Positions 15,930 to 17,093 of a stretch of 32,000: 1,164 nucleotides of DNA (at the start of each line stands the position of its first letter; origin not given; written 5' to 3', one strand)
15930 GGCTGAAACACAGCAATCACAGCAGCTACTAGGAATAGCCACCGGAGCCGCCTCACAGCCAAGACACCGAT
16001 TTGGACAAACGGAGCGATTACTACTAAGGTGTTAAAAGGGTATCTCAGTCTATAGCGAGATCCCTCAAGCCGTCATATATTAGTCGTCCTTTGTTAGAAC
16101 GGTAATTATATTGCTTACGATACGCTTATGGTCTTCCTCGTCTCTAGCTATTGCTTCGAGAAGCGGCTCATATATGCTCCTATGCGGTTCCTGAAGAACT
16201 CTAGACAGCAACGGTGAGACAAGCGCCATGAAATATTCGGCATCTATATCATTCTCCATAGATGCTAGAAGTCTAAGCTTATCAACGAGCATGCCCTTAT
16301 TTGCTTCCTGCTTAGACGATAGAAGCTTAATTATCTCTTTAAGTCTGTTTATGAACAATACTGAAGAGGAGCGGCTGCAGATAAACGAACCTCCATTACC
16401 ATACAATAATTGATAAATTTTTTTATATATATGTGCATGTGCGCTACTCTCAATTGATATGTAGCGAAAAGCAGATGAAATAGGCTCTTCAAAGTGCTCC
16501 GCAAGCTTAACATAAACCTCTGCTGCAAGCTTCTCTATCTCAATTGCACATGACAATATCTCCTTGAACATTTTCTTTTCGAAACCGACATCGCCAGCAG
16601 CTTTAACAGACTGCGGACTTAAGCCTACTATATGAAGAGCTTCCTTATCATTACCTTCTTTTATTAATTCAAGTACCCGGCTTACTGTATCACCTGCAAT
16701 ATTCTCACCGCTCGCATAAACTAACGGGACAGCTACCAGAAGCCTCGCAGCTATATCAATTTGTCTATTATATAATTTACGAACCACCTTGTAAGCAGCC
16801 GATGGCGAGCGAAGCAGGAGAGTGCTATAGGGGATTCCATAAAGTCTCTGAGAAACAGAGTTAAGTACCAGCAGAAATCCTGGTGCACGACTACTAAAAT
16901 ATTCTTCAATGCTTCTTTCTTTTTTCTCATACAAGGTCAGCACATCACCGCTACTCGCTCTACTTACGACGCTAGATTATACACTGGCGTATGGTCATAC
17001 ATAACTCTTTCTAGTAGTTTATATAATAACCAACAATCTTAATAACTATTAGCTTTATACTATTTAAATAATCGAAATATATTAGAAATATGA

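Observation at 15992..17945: Strongly AT-rich two-gene islet between the ETF operon and the 3' end of tRNA-Ser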

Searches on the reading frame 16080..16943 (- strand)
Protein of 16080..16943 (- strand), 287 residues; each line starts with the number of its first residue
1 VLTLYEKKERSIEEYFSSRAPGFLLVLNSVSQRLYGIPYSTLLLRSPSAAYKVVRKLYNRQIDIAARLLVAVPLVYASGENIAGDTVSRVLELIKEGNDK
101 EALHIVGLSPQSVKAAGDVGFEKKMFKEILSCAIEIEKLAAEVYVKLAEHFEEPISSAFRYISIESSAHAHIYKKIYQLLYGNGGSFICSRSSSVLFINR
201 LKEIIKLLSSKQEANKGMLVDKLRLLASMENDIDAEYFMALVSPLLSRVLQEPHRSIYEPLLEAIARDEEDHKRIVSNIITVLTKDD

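Call 4: search_protein_families(library=pfam, proteins=[window:16080-16943:-], max_evalue=1)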
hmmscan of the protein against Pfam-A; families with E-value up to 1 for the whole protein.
window:16080-16943:- (287 aa): 3 families
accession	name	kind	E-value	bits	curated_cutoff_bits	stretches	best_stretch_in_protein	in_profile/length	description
PF02915.23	Rubrerythrin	-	3.8e-08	34.2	22.8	1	128-183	1-59/137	Rubrerythrin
PF05225.22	HTH_psq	-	0.053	13.7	20.4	1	32-45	23-35/45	helix-turn-helix, Psq domain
PF17334.7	CsgA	-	0.066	14.4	25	0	166-203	19-58/83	Minor curli fiber component A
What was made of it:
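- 16599..16943 (-): ORF1 N-terminal domain (aa 1-115). All-helical and family-specific, with invariant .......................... motif. No known fold relative was found. Weak HTH_psq hit, E 0.053 (call 4).
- On Ferritin-like superfamily (Pfam Rubrerythrin PF02915): E 3.8e-8, 34.2 bits against cutoff 22.8, though only over aa 128-183 (call 4).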

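Call 5: search_protein_families(library=ncbifam, proteins=[window:16080-16943:-], max_evalue=1)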
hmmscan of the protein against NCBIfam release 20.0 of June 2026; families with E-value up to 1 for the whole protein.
window:16080-16943:- (287 aa): 0 families

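Call 8: find_homologous_proteins(query=window:16080-16943:-)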
Query window:16080-16943:- (287 aa): 7 proteins with E <= 0.001 among 2096 candidates.
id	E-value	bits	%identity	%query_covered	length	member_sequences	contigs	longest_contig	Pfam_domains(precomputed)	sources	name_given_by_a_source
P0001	2.0e-174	596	100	99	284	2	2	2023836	PF02915.24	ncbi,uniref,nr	ncbi:ferritin family protein [Pyrodictium delaneyi]|uniref:ferritin family protein n=1 Tax=Pyrodicti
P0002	3.8e-110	386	64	98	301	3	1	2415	-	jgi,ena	-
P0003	1.7e-83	298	52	96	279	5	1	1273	PF02915.24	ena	-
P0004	7.6e-78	280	50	97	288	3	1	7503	PF00268.28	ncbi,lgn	-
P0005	3.5e-74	268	50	91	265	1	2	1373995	-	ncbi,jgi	jgi:hypothetical protein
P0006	2.8e-52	196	60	57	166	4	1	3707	PF02915.24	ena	-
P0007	9.0e-50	188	60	55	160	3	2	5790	PF02915.24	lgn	-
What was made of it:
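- On Ferritin-like superfamily (Pfam Rubrerythrin PF02915): NCBI names it 'ferritin family protein' (call 8).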

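Call 11: find_encoding_contigs(protein=P0005, flank=8000, max_places=3)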
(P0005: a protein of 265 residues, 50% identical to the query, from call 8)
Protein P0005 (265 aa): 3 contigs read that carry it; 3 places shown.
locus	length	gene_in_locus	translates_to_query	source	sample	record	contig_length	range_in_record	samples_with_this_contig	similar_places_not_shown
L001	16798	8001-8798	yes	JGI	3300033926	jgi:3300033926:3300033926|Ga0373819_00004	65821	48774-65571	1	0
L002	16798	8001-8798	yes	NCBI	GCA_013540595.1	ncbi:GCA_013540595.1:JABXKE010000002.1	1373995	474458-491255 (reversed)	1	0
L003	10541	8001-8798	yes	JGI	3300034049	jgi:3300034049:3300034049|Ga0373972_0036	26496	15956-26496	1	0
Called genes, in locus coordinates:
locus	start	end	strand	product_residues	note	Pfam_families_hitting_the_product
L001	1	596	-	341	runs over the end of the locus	PF04014:MazE_antitoxin, PF01895:PhoU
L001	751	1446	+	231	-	PF03587:EMG1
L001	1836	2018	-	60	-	-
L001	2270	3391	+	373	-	PF16575:CLP1_P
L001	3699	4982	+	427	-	PF03453:MoeA_N, PF00994:MoCF_biosynth, PF03454:MoeA_C (weak)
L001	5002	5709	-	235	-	PF00215:OMPdecase, PF00834:Ribul_P_3_epim (weak)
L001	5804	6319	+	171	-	-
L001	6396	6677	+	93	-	PF02597:ThiS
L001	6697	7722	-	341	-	-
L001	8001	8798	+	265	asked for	-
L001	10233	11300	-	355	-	PF00899:ThiF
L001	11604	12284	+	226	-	PF02535:Zip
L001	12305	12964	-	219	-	-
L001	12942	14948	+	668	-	PF00571:CBS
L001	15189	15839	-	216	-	PF01066:CDP-OH_P_transf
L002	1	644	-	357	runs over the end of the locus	PF04014:MazE_antitoxin, PF01895:PhoU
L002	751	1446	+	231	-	PF03587:EMG1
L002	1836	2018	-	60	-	-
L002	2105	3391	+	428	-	PF16575:CLP1_P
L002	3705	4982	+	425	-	PF03453:MoeA_N, PF00994:MoCF_biosynth, PF03454:MoeA_C (weak)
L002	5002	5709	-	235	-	PF00215:OMPdecase, PF00834:Ribul_P_3_epim (weak)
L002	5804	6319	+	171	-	-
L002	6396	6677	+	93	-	PF02597:ThiS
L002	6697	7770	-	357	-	-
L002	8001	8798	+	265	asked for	-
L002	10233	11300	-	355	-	PF00899:ThiF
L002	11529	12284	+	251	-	PF02535:Zip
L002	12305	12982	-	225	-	-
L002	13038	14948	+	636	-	PF00571:CBS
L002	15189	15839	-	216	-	PF01066:CDP-OH_P_transf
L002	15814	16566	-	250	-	PF12804:NTP_transf_3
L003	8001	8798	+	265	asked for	-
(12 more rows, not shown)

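Call 18: search_protein_families(library=phrogs, proteins=[window:16080-16943:-], max_evalue=1)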
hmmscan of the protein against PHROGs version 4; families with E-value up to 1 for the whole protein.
window:16080-16943:- (287 aa): 1 family
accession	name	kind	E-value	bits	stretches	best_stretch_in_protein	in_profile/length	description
phrog_8804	-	unknown function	0.16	13.1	1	130-183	75-127/143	-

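Call 19: search_protein_families(library=padloc, proteins=[window:16080-16943:-], max_evalue=1)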
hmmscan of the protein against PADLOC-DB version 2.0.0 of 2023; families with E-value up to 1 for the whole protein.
window:16080-16943:- (287 aa): 1 family
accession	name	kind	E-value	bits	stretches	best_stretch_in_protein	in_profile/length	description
PDLC03925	OloA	-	0.015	12.6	1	139-267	225-348/596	-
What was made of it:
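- Tried and rejected: PHROGs, PADLOC and NCBIfam gave nothing meaningful (calls 5, 18, 19).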

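Call 31: search_solved_structures(query=A1, max_evalue=10, show_alignments=2)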
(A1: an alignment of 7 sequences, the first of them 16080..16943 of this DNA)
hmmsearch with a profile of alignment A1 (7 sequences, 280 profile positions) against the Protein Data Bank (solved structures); distinct sequences matched with E-value up to 10: 2.
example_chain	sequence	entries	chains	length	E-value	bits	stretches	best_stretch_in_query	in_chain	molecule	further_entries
1vjx_A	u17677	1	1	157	0.016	18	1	122-172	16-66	putative ferritin-like diiron-carboxylate protein TM1526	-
2fzf_A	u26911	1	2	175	0.27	14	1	121-181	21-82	hypothetical protein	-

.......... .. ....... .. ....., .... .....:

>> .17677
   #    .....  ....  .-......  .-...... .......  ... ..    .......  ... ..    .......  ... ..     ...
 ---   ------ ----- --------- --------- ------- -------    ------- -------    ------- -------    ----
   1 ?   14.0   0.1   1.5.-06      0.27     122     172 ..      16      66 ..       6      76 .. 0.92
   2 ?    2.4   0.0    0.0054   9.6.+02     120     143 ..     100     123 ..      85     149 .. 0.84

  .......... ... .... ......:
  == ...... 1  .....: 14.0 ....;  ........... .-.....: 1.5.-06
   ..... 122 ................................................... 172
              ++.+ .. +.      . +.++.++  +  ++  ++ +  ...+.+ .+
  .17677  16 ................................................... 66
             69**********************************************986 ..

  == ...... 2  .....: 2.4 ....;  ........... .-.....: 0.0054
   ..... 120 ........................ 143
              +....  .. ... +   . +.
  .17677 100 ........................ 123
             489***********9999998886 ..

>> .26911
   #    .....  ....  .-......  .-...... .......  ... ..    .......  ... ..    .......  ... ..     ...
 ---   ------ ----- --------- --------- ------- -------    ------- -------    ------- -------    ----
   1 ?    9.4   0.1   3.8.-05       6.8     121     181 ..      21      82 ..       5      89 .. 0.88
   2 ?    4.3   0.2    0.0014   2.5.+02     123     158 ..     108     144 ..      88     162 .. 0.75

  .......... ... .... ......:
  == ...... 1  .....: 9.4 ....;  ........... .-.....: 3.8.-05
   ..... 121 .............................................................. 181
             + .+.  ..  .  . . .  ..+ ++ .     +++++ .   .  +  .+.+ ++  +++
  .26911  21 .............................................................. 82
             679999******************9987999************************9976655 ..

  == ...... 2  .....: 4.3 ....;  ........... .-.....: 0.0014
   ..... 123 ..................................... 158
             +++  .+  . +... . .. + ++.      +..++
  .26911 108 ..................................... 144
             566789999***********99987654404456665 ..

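Call 32: find_encoding_contigs(protein=P0004, flank=8000, max_places=2)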
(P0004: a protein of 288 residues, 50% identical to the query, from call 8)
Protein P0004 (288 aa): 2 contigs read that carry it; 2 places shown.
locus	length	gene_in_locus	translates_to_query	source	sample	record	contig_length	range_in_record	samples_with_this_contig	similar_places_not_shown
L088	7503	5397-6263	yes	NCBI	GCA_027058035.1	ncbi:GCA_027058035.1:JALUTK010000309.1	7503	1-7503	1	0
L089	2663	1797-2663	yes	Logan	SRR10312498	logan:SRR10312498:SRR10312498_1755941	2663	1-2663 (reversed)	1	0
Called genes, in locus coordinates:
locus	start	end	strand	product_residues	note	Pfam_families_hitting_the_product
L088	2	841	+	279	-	?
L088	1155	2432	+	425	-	PF03453:MoeA_N, PF00994:MoCF_biosynth, PF03454:MoeA_C (weak)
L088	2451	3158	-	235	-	PF00215:OMPdecase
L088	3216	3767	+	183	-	-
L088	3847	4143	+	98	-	PF02597:ThiS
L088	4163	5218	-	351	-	-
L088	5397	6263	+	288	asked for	PF00268:Ribonuc_red_sm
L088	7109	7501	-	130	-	?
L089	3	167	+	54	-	?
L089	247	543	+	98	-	PF02597:ThiS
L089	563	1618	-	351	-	-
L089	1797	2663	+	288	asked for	PF00268:Ribonuc_red_sm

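Call 33: find_encoding_contigs(protein=P0002, flank=8000, max_places=2)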
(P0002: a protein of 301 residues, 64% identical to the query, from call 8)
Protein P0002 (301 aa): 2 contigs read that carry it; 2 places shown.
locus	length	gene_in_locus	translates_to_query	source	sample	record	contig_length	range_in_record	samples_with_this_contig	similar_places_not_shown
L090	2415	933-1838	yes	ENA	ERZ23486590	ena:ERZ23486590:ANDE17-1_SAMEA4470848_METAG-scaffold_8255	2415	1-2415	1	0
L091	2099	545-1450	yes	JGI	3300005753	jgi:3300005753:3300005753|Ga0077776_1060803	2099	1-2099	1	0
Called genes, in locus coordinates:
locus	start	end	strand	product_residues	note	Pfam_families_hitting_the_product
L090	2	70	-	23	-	?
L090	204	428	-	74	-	-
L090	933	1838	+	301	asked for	-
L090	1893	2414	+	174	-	?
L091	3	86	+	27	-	?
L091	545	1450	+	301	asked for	-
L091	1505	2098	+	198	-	?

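Call 34: find_related_loci(query=A1, collection=viral_contigs, flank=8000)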
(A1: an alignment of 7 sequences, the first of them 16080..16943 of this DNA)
Query A1 (287 aa) in viral_contigs; peptide patterns used: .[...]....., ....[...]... (x = any residue, [..] = any of these).
67 stretches matched a pattern, but none encodes a relative of the query by tblastn (E <= 1e-3).

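Call 42: predict_structure(alignment_id=A1)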
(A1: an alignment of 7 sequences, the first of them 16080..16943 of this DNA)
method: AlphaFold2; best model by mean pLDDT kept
length: 287 residues; sequences in the alignment: 7
mean_pLDDT: 81.3   pTM: 0.59
mean pLDDT of the five models: 81.3, 76.6, 75.2, 73.4, 62.6
residues with pLDDT >= 90: 82; 70-90: 154; 50-70: 45; < 50: 6
segments of 3 or more residues with pLDDT < 50: none
pLDDT, mean of each block of 10 residues (from residue 1): 81 84 75 80 92 80 87 88 84 92 84 60 73 89 93 94 92 87 71 79 90 82 80 51 63 80 81 88 78
secondary structure, 60 per line:
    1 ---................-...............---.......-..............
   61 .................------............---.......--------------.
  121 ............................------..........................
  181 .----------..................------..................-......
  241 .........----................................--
elements in order: H4-19 H21-35 H39-45 H47-77 H84-95 H99-105 H120-148 H155-181 H192-209 H216-233 H235-249 H254-285

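Call 49: fold_search(model_id=the predicted structure, library=pdb)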
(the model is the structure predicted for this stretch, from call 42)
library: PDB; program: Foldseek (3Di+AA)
matches with E <= 10: 608; with E <= 0.001: 0
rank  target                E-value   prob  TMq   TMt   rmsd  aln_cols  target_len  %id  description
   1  1vjx                  1.6e-02  1.00  0.36  0.66   5.4       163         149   20  Crystal structure of a putative ferritin-like diiron-carboxylate protein (tm1526) from thermotoga maritima at 2.30 A res (released 2004-04-13)
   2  2fzf_A                2.3e-02  1.00  0.42  0.72   4.0       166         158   22  Hypothetical Protein Pfu-1136390-001 From Pyrococcus furiosus (released 2006-02-21)
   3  4eru_A                3.6e-02  1.00  0.43  0.72   4.1       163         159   18  Crystal Structure of Putative Cytoplasmic Protein, YciF Bacterial Stress Response Protein from Salmonella enterica (released 2012-06-06)
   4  3qhb_A                6.2e-02  1.00  0.40  0.59   4.6       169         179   18  Crystal structure of oxidized Symerythrin from Cyanophora paradoxa (released 2011-05-25)
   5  3sid_A                6.5e-02  1.00  0.36  0.54   5.4       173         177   18  Crystal structure of oxidized Symerythrin from Cyanophora paradoxa, azide adduct at 50% occupancy (released 2011-08-31)
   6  2gs4_A                7.1e-02  1.00  0.43  0.71   4.7       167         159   15  The crystal structure of the E.coli stress protein YciF. (released 2006-10-17)
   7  6iaf                  9.6e-02  1.00  0.35  0.53   5.1       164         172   16  Fifteen minutes iron loaded Rana Catesbeiana H' ferritin variant H54N (released 2019-05-22)
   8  7cpc_A                1.4e-01  1.00  0.36  0.56   5.2       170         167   19  His-Mediated Reversible Self-assembly of Ferritin Nanocage with Ni binding (released 2021-06-16)
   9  7vip                  1.8e-01  1.00  0.32  0.48   6.0       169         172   14  Crystal structure of Au(10EQ)-apo-R168H/L169C-rHLFr (released 2022-06-08)
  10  4p18_A                2.2e-01  1.00  0.35  0.53   5.1       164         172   16  Crystal Structure of frog M ferritin mutant D80K (released 2014-10-01)
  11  8gy1                  2.5e-01  1.00  0.36  0.57   5.1       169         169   18  Crystal structure of Ag+ binding to Dendrorhynchus zhejiangensis ferritin (released 2023-03-29)
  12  4zkh_A                2.6e-01  0.82  0.21  0.36  13.3       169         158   13  Crystal structure of the PmFTN variant E44Q soaked in iron (overnight) (released 2015-09-30)
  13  4ztt_B                2.6e-01  0.72  0.19  0.32  13.7       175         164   14  Crystal structures of ferritin mutants reveal diferric-peroxo intermediates (released 2016-06-15)
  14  6j4j_A                2.7e-01  0.99  0.32  0.49   5.7       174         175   16  soybean seed H-2 ferritin (released 2019-09-18)
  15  3e6r_B                2.7e-01  0.82  0.22  0.36  13.4       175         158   13  Crystal structure of apo-ferritin from Pseudo-nitzschia multiseries (released 2008-11-25)
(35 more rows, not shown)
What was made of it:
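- On Ferritin-like superfamily (Pfam Rubrerythrin PF02915): Foldseek matches to 1vjx, 2fzf, 4eru and 3qhb, prob 1.0, TMt 0.59-0.72 (calls 42, 49).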

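Call 64: find_encoding_contigs(protein=P0007, flank=6000, max_places=2)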
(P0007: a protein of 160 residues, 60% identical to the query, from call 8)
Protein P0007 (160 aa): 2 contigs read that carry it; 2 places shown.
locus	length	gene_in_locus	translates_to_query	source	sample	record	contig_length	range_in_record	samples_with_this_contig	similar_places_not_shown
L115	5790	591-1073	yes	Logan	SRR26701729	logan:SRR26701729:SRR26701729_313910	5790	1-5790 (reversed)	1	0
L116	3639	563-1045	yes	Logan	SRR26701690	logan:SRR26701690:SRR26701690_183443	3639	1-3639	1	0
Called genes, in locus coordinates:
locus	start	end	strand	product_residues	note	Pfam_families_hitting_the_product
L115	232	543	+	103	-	-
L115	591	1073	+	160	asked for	PF02915:Rubrerythrin (faint)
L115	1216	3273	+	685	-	PF13183:Fer4_8, PF13187:Fer4_9, PF13237:Fer4_10, PF13484:Fer4_16 (weak), PF13534:Fer4_17 (weak), PF02754:CCG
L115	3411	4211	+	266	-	PF01012:ETF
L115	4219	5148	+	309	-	PF01012:ETF, PF00766:ETF_alpha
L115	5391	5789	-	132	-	?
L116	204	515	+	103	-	-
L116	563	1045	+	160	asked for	PF02915:Rubrerythrin (faint)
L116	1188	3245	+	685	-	PF13183:Fer4_8, PF13187:Fer4_9, PF13237:Fer4_10, PF13484:Fer4_16 (weak), PF13534:Fer4_17 (weak), PF02754:CCG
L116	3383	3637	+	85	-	?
